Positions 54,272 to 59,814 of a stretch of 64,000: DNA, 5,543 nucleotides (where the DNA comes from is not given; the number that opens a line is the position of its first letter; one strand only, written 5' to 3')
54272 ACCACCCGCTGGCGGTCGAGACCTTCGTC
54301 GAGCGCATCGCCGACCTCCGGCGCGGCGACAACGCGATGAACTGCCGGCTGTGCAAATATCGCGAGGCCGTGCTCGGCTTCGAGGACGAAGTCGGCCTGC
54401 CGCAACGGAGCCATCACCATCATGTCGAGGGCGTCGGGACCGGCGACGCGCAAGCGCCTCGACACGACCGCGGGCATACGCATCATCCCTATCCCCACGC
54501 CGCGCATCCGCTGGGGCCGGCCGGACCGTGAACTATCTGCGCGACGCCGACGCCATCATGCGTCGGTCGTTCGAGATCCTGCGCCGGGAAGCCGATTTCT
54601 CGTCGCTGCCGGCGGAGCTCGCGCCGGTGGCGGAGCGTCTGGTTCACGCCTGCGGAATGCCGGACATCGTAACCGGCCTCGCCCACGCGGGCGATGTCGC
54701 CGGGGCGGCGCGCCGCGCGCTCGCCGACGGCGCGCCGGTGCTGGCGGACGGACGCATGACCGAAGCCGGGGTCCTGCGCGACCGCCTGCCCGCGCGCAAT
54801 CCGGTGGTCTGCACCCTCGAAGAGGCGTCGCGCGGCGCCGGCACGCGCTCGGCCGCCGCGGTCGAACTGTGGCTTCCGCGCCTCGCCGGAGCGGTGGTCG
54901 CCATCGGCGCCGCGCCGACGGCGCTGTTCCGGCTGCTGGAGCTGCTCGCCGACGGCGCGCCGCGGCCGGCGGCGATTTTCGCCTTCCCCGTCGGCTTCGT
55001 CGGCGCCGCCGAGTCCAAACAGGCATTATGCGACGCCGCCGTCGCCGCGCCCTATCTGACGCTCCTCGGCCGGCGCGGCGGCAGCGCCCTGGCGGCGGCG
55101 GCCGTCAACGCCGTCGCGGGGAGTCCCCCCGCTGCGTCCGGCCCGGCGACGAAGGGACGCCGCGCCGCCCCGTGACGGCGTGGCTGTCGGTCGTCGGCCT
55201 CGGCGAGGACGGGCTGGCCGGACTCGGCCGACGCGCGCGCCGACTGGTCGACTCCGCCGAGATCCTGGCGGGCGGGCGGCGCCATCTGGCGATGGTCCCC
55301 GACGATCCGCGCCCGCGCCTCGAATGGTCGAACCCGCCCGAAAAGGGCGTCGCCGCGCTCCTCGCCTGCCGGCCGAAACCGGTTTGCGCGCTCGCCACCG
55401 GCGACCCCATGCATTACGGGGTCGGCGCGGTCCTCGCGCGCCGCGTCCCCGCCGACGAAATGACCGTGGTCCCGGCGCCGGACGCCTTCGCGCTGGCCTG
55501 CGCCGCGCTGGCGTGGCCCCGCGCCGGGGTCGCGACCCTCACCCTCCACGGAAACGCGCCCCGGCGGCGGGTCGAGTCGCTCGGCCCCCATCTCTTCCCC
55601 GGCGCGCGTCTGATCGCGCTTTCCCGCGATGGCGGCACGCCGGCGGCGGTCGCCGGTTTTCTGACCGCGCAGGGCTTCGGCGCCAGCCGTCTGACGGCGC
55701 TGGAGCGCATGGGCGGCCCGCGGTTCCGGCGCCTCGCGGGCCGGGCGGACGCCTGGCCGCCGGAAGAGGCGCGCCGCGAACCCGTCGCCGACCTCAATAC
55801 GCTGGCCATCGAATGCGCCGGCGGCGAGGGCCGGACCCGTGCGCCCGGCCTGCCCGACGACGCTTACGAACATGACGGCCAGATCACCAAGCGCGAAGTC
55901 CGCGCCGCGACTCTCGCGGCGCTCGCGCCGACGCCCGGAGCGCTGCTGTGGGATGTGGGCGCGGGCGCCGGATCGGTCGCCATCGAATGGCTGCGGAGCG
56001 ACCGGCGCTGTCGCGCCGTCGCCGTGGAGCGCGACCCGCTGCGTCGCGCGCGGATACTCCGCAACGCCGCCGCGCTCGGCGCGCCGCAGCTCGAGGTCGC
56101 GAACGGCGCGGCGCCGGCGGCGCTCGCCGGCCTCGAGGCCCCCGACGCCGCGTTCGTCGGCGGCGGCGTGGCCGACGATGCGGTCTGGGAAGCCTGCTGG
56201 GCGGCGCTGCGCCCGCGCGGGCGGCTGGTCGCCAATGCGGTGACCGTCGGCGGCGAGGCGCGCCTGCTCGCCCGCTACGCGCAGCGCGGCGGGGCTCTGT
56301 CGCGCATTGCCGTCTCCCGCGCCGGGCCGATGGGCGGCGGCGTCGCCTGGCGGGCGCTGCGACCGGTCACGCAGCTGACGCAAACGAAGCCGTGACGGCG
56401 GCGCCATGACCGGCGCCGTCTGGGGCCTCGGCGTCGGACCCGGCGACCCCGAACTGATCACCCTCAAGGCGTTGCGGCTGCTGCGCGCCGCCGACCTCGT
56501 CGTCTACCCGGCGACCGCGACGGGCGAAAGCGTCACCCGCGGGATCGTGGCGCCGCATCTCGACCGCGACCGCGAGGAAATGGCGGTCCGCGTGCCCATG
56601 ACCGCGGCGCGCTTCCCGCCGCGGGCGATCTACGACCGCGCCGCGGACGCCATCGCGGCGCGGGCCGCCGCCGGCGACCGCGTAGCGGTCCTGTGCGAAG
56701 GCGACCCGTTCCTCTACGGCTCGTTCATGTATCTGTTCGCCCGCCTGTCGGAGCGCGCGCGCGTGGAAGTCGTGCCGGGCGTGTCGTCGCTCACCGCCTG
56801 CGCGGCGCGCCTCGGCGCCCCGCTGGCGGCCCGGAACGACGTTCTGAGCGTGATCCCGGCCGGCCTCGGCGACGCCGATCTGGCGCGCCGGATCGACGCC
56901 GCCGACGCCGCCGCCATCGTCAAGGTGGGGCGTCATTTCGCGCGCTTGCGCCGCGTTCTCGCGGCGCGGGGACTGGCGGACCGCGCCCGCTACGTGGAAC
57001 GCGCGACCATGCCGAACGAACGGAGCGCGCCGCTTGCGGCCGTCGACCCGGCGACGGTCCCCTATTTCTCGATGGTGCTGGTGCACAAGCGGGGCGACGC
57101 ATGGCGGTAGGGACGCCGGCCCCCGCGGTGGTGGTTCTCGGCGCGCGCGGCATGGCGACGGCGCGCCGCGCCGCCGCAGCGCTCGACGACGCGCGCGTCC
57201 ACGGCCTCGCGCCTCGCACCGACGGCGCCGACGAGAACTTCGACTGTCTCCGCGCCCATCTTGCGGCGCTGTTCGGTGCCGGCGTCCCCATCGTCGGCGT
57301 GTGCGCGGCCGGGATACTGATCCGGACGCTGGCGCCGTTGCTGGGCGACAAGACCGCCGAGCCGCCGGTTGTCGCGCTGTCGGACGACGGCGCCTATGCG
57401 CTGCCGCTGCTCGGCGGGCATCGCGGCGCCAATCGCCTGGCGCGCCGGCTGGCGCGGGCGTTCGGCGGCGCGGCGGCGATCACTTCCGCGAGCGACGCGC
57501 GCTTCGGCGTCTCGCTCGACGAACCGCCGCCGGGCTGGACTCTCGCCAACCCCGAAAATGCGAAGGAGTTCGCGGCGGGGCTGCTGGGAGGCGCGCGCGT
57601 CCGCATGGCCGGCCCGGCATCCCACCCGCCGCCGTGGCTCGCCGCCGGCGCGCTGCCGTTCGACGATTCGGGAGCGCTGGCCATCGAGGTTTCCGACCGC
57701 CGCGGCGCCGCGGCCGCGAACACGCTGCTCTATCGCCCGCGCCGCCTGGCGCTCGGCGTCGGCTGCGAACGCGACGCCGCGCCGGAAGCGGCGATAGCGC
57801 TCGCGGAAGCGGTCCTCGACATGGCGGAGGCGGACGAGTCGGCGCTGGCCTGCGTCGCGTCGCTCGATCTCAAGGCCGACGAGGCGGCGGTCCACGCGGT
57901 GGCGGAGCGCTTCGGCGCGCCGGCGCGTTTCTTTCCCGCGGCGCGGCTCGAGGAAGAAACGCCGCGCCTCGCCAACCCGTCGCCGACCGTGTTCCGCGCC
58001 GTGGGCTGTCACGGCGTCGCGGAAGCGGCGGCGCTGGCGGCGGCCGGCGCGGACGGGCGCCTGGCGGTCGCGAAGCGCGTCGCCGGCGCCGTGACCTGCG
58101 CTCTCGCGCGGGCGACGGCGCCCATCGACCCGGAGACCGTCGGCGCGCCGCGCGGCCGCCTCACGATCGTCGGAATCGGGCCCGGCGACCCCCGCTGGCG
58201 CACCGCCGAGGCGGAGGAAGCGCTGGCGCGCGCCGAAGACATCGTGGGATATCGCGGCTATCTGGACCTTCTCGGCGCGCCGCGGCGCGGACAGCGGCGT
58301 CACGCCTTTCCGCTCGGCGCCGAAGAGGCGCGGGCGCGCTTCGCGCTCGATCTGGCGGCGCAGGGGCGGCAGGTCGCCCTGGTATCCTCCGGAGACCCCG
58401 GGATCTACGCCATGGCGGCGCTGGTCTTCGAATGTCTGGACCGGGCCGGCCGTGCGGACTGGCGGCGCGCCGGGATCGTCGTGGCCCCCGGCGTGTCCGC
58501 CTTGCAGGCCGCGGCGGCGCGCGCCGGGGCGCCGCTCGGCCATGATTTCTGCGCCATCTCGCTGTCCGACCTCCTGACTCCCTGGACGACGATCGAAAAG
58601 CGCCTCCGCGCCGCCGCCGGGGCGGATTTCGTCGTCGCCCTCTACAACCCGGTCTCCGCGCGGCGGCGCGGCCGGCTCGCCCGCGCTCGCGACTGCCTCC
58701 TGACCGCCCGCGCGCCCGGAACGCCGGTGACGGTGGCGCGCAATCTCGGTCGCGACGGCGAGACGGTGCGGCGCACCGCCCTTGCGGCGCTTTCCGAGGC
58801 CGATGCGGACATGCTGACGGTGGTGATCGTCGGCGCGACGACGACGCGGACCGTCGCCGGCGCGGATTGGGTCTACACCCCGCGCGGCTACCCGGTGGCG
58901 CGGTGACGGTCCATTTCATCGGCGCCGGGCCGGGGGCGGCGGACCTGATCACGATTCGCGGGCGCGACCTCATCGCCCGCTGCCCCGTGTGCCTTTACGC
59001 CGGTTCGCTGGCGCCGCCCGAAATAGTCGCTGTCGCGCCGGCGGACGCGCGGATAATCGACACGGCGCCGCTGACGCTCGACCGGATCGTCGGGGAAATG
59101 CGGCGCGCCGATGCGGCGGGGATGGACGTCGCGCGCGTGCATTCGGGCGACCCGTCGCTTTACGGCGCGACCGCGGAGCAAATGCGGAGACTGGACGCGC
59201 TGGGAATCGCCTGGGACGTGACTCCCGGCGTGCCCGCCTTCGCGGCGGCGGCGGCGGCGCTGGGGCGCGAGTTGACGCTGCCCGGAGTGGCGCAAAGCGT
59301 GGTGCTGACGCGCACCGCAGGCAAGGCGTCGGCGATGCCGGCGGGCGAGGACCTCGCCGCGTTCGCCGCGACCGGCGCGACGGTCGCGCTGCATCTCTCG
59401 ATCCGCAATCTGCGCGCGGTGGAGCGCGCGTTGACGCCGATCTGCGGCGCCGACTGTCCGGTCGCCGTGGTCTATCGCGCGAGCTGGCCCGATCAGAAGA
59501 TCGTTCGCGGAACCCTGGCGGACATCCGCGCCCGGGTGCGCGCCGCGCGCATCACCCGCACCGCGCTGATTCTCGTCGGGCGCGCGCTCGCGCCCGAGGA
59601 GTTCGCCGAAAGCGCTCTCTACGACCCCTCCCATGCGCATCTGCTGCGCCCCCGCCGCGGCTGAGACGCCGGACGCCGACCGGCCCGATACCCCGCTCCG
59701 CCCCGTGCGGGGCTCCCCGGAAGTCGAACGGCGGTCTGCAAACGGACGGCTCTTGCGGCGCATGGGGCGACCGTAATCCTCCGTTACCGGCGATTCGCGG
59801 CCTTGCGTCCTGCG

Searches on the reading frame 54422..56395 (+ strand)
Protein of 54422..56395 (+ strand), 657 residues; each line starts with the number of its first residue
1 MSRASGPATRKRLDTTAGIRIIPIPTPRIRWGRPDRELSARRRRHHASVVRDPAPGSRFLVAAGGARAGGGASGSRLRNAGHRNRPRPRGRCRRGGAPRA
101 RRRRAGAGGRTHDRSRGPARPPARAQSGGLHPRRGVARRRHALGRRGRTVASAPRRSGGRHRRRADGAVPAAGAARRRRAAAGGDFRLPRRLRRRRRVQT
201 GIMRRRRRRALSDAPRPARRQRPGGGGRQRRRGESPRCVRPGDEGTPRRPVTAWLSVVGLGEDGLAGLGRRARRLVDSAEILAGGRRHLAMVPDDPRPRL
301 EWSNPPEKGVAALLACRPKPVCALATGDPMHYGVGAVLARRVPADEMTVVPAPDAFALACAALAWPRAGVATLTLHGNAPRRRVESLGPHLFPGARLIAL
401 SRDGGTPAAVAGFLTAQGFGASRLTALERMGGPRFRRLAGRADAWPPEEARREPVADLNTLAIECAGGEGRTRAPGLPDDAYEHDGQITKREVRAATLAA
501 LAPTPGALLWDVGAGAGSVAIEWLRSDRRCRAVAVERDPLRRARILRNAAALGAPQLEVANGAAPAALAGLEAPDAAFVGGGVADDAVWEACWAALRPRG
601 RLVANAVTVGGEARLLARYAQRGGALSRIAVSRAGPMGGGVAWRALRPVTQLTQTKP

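Call 23: search_protein_families(library=pfam, proteins=[window:54422-56395:+], max_evalue=0.00001)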
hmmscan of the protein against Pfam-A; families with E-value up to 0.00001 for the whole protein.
window:54422-56395:+ (657 aa): 1 family
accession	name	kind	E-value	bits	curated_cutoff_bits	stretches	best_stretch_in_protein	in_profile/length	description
PF00590.25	TP_methylase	-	1.6e-09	38.5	27.8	1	255-381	2-150/212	Tetrapyrrole (Corrin/Porphyrin) Methylases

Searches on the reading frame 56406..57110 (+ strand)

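Call 46: search_protein_families(library=pfam, proteins=[window:56406-57110:+], max_evalue=0.00001)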
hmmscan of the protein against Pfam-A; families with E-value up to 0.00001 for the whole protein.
window:56406-57110:+ (234 aa): 1 family
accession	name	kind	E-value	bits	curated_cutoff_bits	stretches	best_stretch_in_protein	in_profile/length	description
PF00590.25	TP_methylase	-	4.2e-48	164.5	27.8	1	5-208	2-204/212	Tetrapyrrole (Corrin/Porphyrin) Methylases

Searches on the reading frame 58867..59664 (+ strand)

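Call 46: search_protein_families(library=pfam, proteins=[window:58867-59664:+], max_evalue=0.00001)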
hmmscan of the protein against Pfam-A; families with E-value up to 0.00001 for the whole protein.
window:58867-59664:+ (265 aa): 1 family
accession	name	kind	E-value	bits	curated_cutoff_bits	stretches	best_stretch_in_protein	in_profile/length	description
PF00590.25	TP_methylase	-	4.8e-44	151.3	27.8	1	14-220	1-211/212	Tetrapyrrole (Corrin/Porphyrin) Methylases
